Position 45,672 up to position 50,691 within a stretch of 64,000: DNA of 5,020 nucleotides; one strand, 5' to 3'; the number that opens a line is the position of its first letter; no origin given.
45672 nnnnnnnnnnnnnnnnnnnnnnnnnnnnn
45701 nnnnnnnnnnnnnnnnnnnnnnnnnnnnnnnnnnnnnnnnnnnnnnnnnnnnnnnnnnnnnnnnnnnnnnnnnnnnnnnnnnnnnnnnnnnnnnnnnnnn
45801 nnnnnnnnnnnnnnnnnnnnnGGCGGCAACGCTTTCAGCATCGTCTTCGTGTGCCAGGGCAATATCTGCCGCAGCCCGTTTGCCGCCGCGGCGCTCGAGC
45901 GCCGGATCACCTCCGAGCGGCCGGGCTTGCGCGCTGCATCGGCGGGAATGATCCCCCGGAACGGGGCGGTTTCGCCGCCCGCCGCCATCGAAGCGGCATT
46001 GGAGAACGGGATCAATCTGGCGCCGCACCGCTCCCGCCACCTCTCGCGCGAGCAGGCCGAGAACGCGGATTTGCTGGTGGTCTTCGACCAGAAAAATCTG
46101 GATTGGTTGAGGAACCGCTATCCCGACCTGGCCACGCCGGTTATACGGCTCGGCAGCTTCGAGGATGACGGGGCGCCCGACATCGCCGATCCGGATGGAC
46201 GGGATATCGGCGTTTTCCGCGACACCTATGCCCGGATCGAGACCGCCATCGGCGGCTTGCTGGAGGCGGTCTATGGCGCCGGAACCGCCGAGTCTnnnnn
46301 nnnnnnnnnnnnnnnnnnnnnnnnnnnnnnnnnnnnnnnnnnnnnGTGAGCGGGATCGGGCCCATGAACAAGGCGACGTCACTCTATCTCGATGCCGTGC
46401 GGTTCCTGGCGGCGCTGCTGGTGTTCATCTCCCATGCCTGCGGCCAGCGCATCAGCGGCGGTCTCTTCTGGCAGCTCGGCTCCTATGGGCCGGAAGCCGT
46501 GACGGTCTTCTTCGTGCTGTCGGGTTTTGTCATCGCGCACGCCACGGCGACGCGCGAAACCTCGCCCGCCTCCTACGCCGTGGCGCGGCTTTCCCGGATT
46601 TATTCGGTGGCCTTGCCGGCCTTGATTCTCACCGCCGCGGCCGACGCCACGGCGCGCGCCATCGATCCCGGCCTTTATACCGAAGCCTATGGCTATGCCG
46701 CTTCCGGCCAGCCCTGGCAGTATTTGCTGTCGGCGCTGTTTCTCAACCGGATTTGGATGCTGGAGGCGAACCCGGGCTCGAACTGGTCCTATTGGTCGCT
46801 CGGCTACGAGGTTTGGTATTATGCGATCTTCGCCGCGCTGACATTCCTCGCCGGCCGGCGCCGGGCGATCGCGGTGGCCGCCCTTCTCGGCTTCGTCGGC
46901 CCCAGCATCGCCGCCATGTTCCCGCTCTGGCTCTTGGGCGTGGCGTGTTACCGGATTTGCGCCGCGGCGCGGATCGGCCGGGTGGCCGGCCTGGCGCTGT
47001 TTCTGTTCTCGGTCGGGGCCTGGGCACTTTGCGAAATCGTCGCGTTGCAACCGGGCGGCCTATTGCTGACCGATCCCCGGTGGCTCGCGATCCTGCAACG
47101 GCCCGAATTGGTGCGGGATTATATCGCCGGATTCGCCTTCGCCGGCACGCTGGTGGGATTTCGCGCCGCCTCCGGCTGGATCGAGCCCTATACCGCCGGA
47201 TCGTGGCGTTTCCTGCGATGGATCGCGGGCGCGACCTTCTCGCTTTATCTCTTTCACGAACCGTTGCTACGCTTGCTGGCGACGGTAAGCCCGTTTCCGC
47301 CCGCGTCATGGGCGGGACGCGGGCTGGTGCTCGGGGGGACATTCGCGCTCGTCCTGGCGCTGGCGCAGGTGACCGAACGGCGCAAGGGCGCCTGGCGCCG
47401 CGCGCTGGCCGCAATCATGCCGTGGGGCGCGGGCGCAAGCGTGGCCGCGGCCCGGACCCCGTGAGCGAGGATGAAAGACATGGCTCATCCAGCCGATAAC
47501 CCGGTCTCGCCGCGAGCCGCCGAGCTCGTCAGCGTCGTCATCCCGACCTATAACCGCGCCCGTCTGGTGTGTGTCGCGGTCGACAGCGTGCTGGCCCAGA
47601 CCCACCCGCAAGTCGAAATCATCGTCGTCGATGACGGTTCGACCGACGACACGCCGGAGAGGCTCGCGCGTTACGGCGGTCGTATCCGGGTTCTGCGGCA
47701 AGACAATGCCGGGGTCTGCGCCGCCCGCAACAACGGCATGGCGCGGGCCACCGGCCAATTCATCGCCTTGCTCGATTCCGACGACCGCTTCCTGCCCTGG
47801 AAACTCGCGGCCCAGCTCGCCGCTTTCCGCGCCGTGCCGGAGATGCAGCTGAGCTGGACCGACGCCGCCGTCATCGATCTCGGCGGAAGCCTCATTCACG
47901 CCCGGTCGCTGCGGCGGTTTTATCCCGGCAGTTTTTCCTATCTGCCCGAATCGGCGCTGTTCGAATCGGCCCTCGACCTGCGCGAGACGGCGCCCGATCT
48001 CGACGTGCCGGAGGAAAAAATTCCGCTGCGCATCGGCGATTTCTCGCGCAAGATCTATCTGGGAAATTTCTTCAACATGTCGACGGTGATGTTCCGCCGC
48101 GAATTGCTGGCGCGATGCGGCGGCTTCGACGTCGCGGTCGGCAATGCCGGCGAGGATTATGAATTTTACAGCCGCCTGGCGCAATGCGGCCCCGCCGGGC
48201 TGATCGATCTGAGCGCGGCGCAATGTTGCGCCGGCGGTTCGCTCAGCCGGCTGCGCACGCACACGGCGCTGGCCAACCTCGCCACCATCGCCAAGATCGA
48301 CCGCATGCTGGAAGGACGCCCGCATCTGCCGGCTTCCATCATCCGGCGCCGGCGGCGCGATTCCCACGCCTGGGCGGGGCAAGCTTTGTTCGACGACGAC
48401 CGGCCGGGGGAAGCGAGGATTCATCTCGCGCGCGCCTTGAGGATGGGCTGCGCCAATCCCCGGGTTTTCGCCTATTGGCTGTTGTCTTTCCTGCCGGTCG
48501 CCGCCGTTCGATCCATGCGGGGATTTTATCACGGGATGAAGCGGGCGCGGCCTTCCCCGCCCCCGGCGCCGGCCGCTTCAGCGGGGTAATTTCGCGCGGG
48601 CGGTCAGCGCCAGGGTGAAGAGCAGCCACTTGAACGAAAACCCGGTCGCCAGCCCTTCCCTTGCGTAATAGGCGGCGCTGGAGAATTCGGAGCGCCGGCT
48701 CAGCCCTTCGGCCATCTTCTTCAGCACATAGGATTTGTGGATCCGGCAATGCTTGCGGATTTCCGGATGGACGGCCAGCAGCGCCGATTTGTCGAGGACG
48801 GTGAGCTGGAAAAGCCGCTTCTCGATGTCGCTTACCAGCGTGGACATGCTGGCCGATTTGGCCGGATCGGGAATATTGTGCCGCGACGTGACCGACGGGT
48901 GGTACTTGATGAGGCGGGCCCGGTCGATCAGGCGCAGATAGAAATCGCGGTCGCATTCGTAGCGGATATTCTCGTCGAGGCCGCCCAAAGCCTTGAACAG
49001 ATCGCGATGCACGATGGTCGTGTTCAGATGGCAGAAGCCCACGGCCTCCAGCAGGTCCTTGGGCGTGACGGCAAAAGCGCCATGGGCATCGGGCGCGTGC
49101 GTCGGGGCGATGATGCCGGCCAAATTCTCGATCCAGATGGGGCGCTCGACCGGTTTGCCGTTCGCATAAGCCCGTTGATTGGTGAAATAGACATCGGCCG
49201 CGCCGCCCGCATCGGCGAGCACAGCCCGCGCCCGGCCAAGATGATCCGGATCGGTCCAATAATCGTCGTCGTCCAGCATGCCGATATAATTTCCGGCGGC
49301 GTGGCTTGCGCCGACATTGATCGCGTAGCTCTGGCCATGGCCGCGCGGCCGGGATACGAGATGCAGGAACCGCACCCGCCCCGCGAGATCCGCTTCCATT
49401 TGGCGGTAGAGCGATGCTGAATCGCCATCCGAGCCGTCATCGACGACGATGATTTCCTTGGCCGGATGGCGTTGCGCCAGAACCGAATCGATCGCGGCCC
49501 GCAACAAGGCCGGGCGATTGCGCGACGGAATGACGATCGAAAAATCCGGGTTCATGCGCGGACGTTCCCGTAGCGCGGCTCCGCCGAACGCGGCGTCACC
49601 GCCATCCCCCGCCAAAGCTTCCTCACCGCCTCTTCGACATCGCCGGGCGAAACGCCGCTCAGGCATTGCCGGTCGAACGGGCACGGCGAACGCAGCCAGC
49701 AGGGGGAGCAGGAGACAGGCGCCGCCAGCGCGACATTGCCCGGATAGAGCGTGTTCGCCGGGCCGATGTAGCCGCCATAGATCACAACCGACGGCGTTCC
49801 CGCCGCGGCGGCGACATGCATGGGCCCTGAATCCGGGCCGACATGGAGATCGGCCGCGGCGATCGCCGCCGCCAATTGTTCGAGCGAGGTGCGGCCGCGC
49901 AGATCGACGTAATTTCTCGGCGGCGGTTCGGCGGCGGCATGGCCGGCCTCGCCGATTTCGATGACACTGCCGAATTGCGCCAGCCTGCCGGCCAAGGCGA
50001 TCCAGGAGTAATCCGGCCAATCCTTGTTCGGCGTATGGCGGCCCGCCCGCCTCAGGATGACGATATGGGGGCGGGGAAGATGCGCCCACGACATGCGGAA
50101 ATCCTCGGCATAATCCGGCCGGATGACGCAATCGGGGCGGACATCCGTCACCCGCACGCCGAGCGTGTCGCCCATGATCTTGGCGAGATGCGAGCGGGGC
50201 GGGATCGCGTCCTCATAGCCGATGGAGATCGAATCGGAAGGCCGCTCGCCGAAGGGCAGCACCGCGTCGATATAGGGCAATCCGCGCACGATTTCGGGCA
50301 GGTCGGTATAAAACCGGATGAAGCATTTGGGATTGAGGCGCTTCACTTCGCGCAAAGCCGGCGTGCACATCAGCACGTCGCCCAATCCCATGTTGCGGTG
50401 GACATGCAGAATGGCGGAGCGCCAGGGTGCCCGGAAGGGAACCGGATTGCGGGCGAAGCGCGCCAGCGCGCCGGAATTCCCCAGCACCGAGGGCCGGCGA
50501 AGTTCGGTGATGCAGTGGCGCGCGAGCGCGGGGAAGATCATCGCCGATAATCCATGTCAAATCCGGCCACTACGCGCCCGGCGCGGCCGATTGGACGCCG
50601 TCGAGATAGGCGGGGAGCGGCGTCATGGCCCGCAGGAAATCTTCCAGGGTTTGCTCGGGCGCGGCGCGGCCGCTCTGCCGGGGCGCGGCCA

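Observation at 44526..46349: Fusion of an ATP-grasp ligase with a Wzb-type low-molecular-weight tyrosine phosphatase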

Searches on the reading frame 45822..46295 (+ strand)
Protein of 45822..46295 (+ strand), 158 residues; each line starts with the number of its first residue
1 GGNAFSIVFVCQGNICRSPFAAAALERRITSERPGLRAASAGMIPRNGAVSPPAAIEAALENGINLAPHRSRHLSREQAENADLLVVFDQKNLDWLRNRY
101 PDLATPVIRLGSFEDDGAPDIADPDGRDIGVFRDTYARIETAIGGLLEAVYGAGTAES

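Call 65: search_solved_structures(query=window:45822-46295:+, max_evalue=1e-10, show_alignments=5)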
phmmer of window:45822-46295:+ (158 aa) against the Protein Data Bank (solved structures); distinct sequences matched with E-value up to 1e-10: 11.
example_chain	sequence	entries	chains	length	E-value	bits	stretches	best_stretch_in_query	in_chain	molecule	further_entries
4pic_A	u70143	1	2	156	2e-17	66.7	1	5-149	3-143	Arginine phosphatase Ywle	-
2fek_A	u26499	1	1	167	1.4e-14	57.5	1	6-141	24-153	Low molecular weight protein-tyrosine-phosphatase wzb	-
4eti_A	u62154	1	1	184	2.8e-14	56.5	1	3-143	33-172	Low molecular weight protein-tyrosine-phosphatase ywlE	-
2cwd_A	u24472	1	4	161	4e-14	56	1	6-148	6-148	low molecular weight phosphotyrosine protein phosphatase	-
4egs_A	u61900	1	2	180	4.9e-14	55.7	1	3-148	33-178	Ribose 5-phosphate isomerase RpiB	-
1zgg_A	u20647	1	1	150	6.1e-14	55.4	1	6-143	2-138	Putative low molecular weight protein-tyrosine-phosphatase ywlE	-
4kk3_A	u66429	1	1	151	6.2e-14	55.4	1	6-143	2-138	Low molecular weight protein-tyrosine-phosphatase YwlE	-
4etn_A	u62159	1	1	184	7.2e-13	51.9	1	3-143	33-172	Low molecular weight protein-tyrosine-phosphatase ywlE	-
4kk4_A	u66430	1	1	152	1.6e-12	50.8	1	6-143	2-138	Low molecular weight protein-tyrosine-phosphatase YwlE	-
4d74_A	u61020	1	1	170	2.9e-12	50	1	4-143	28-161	PROTEIN-TYROSINE-PHOSPHATASE AMSI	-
2p4u_A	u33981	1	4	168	5.8e-11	45.7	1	5-148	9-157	Acid phosphatase 1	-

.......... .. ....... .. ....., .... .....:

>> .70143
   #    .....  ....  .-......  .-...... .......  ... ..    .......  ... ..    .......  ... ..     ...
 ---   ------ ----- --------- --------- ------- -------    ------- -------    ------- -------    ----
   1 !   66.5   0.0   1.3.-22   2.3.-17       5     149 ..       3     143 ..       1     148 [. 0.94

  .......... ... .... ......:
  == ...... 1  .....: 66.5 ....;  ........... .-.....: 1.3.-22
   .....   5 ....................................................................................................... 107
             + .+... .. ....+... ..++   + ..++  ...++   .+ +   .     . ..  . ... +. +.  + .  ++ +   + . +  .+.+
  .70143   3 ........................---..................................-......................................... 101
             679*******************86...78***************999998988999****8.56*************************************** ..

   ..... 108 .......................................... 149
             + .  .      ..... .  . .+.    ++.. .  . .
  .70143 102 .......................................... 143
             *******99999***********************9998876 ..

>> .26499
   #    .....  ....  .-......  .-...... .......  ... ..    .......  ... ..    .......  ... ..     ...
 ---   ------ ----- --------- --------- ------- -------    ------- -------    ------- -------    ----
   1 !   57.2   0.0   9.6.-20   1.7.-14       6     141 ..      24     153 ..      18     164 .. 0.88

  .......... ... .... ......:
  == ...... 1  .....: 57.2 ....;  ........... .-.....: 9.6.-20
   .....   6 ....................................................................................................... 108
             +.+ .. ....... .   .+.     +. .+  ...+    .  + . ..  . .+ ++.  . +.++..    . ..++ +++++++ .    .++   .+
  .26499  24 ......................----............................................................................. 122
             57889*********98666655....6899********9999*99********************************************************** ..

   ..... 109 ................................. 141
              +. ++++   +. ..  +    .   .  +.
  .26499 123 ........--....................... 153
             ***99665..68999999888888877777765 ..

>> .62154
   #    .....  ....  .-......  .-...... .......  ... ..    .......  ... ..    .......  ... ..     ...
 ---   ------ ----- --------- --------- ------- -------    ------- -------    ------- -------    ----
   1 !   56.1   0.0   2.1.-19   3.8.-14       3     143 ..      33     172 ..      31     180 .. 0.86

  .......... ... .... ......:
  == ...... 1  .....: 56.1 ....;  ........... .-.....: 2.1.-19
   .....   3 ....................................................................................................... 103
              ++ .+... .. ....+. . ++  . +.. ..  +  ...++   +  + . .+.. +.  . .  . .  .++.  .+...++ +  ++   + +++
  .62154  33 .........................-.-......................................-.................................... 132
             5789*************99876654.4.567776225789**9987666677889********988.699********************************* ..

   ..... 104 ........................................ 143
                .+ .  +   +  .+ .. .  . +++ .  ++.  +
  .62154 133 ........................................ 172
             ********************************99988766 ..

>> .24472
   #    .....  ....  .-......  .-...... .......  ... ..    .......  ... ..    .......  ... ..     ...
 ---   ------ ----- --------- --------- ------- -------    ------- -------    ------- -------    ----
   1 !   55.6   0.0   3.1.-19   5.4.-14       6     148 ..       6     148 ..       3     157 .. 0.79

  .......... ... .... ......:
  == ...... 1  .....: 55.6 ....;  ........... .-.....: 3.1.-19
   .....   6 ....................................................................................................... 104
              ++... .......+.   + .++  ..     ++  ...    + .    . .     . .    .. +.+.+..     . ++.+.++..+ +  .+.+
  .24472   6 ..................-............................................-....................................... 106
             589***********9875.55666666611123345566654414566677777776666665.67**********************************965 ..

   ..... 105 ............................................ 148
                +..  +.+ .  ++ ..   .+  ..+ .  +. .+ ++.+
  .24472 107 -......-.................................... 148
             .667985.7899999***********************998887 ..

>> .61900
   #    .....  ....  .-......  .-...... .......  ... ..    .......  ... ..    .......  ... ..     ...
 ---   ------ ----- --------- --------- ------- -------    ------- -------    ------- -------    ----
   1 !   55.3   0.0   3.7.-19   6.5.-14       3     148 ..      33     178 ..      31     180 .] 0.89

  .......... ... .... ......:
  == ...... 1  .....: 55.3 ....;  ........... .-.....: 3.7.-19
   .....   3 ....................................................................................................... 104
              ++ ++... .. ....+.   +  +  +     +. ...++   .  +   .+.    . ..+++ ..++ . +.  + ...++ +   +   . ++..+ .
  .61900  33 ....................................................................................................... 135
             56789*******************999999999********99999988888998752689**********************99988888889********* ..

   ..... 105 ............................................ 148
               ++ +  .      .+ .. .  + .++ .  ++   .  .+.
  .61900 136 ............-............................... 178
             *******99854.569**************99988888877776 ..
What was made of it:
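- On YwlE-type protein arginine phosphatase: YwlE sequences are shown in call 65.
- Closest known: YwlE. Different: The P-loop is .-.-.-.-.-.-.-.. It has Ile where YwlE has Thr (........, call 65).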

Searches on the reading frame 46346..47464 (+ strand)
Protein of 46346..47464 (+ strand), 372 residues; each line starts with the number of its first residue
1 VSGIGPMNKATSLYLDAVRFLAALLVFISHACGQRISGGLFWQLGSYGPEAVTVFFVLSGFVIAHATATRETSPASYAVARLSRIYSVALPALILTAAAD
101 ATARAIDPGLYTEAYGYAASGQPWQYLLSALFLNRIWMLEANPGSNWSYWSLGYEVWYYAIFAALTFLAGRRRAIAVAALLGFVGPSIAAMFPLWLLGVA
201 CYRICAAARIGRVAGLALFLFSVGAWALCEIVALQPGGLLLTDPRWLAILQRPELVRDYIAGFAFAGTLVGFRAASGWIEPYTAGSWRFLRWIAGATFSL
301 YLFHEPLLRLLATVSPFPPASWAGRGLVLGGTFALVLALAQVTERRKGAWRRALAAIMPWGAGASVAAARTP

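Call 9: search_protein_families(library=ncbifam, proteins=[window:46346-47464:+], max_evalue=0.00001)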
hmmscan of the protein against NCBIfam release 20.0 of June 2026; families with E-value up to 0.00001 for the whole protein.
window:46346-47464:+ (372 aa): 0 families

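Call 17: search_protein_families(library=pfam, proteins=[window:46346-47464:+], max_evalue=0.001)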
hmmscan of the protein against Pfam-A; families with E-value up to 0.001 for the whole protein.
window:46346-47464:+ (372 aa): 1 family
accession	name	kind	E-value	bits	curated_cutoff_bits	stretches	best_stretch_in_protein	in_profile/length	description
PF01757.29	Acyl_transf_3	-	4.6e-17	62.5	31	1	14-339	3-324/326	Acyltransferase domain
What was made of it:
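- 46346..47464 (+): Acyltransferase_3 family membrane O-acyltransferase. Its start overlaps the fusion's stop by 4 nt. Pfam PF01757, E=4.6e-17 (call 17).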

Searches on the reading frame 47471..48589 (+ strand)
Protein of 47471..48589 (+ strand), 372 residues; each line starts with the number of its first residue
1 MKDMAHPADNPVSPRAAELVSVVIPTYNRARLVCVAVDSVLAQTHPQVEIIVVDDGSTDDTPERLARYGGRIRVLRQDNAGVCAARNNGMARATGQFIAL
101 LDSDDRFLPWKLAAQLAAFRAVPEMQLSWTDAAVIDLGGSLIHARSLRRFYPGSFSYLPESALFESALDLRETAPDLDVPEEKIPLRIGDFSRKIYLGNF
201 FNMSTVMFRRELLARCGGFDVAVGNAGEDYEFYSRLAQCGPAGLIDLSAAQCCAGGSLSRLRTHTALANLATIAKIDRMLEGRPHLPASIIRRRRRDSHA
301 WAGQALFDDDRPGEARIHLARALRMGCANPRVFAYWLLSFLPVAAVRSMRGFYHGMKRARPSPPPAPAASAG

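Call 9: search_protein_families(library=ncbifam, proteins=[window:47471-48589:+], max_evalue=0.00001)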
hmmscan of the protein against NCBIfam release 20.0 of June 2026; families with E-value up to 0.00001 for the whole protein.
window:47471-48589:+ (372 aa): 18 families
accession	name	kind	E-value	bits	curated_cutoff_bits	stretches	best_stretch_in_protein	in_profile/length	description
NF041875.1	EPS_EpsD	equivalog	2.1e-26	93.1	370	1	20-117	1-102/325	exopolysaccharide biosynthesis glycosyltransferase EpsD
NF047683.1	TeichurnBiosyTuaG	equivalog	2.7e-25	89.5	400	1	17-142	5-133/252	teichuronic acid biosynthesis protein TuaG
NF007482.0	PRK10073.1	equivalog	3.5e-23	82.1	423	1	17-109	5-100/334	glycosyltransferase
TIGR03965.1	mycofact_glyco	equivalog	4e-23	82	280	1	13-120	69-180/467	mycofactocin biosynthesis glycosyltransferase MftF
NF041394.1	GtaseAglG_Halo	equivalog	1.9e-16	60.2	440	1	20-105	3-93/304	glucosyl-dolichyl phosphate glucuronosyltransferase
NF050050.1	ProtGlycPglI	equivalog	8.4e-16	58.2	500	1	19-112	3-101/306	GalNAc(5)-diNAcBac-PP-undecaprenol beta-1,3-glucosyltransferase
TIGR04017.1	WcaA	equivalog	3.2e-15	56.5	495.75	1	17-119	4-110/279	colanic acid biosynthesis glycosyltransferase WcaA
NF007453.0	PRK10018.1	equivalog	3.5e-15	56.4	382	1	17-119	5-111/280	colanic acid biosynthesis glycosyltransferase WcaA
TIGR03937.1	PgaC_IcaA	equivalog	4.1e-15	55.6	422.3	1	12-104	39-135/407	poly-beta-1,6-N-acetyl-D-glucosamine synthase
NF053739.1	GlytfEpsEBac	equivalog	1e-14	54.2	450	1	20-136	3-124/265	glycosyltransferase EpsE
TIGR04283.1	glyco_like_mftF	equivalog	9.3e-14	51.5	182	1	20-119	1-96/221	TIGR04283 family arsenosugar biosynthesis glycosyltransferase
NF038299.1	EPS_HpsN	equivalog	9.5e-14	51.1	425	1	19-123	2-110/317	hormogonium polysaccharide biosynthesis glycosyltransferase HpsN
NF038302.1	EPS_HpsE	equivalog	7.5e-10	38.3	300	1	20-105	3-97/307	hormogonium polysaccharide biosynthesis glycosyltransferase HpsE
NF010496.0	PRK13915.1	equivalog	7e-08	31.9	262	1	14-104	27-126/307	glucosyl-3-phosphoglycerate synthase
TIGR04182.1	glyco_TIGR04182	equivalog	1.4e-07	31.2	325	1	20-112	2-90/293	S-layer glycoprotein N-glycosyltransferase AglJ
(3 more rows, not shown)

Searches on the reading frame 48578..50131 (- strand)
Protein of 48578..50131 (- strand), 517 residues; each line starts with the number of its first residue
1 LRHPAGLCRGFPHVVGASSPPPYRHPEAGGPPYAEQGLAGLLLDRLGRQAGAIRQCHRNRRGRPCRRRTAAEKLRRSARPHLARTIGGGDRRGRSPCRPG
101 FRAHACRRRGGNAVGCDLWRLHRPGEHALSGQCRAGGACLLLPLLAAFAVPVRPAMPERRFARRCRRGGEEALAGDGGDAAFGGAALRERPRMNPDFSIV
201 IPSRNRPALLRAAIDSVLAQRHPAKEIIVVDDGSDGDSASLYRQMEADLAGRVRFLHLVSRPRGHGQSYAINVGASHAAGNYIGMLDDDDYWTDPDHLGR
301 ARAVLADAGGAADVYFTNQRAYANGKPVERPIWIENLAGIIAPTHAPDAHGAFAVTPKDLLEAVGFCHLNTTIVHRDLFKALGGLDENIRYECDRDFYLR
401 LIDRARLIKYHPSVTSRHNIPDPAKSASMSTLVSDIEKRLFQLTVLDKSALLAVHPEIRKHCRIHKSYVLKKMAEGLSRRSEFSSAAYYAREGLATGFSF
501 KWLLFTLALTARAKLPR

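Call 9: search_protein_families(library=ncbifam, proteins=[window:48578-50131:-], max_evalue=0.00001)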
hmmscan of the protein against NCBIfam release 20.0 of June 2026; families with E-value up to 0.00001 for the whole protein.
window:48578-50131:- (517 aa): 15 families
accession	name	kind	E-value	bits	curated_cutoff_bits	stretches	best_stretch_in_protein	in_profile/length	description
TIGR03965.1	mycofact_glyco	equivalog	2.1e-20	73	280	1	191-419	71-281/467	mycofactocin biosynthesis glycosyltransferase MftF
NF047683.1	TeichurnBiosyTuaG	equivalog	5.6e-13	49.1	400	1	193-301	4-107/252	teichuronic acid biosynthesis protein TuaG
NF041875.1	EPS_EpsD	equivalog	3.9e-12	46.2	370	1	198-419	2-207/325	exopolysaccharide biosynthesis glycosyltransferase EpsD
NF050050.1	ProtGlycPglI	equivalog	4.4e-12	46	500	1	195-291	2-95/306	GalNAc(5)-diNAcBac-PP-undecaprenol beta-1,3-glucosyltransferase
NF007482.0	PRK10073.1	equivalog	2.2e-11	43.3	423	1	194-291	5-97/334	glycosyltransferase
TIGR03937.1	PgaC_IcaA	equivalog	5e-11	42.2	422.3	1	194-289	44-135/407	poly-beta-1,6-N-acetyl-D-glucosamine synthase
TIGR04283.1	glyco_like_mftF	equivalog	4e-09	36.4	182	1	198-290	2-83/221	TIGR04283 family arsenosugar biosynthesis glycosyltransferase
NF007453.0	PRK10018.1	equivalog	8.1e-09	35.5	382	1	194-296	5-102/280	colanic acid biosynthesis glycosyltransferase WcaA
TIGR03469.1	HpnB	hypoth_equivalog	2.3e-08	33.5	379.25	1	191-300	40-155/386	hopene-associated glycosyltransferase HpnB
TIGR04017.1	WcaA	equivalog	3.4e-08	33.4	495.75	1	194-295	4-100/279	colanic acid biosynthesis glycosyltransferase WcaA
NF038302.1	EPS_HpsE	equivalog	5.5e-07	28.8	300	1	196-291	2-98/307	hormogonium polysaccharide biosynthesis glycosyltransferase HpsE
NF041394.1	GtaseAglG_Halo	equivalog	9.4e-07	28.4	440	1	209-297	17-99/304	glucosyl-dolichyl phosphate glucuronosyltransferase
NF050819.1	PolSacchBiosHfsG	equivalog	5.3e-06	25.8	500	1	193-307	10-119/302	polysaccharide biosynthesis protein HfsG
NF007986.1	PRK10714.1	equivalog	5.8e-06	25.5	529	1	198-301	9-111/316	undecaprenyl-phosphate 4-deoxy-4-formamido-L-arabinose transferase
TIGR04440.1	glyco_TIGR04440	domain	9.4e-06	25.5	70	0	197-292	2-94/215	TIGR00180 family glycosyltransferase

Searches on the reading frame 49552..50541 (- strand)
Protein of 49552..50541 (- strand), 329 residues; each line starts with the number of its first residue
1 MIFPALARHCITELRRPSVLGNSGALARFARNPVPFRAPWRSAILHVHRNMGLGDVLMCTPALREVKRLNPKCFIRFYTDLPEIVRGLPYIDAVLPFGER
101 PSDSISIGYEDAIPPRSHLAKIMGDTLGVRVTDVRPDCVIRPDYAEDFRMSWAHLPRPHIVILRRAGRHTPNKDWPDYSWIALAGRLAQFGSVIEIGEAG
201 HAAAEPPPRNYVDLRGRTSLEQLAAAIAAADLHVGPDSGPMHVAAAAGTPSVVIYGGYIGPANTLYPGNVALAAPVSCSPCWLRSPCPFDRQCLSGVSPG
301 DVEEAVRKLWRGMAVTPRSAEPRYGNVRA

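Call 10: search_protein_families(library=ncbifam, proteins=[window:49552-50541:-], max_evalue=0.00001)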
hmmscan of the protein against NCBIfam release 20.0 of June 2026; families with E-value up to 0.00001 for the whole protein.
window:49552-50541:- (329 aa): 6 families
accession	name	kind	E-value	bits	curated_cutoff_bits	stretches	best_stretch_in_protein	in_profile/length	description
TIGR02193.1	heptsyl_trn_I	equivalog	2.5e-15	56.5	185.3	1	120-256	144-282/320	lipopolysaccharide heptosyltransferase I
TIGR02195.1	heptsyl_trn_II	equivalog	5.2e-13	48.8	134.6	1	160-309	176-337/339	lipopolysaccharide heptosyltransferase II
TIGR02201.1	heptsyl_trn_III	equivalog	3.2e-10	39.6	170.2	1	212-256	243-287/344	putative lipopolysaccharide heptosyltransferase III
NF007742.0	PRK10422.1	equivalog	3.3e-09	36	467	1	212-256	245-289/352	lipopolysaccharide core heptosyltransferase RfaQ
NF008162.0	PRK10916.1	equivalog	3.8e-09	36.2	569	1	168-257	190-289/348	ADP-heptose--LPS heptosyltransferase RfaF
NF008204.0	PRK10964.1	equivalog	3.1e-08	33.1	437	1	145-257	166-281/322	lipopolysaccharide heptosyltransferase RfaC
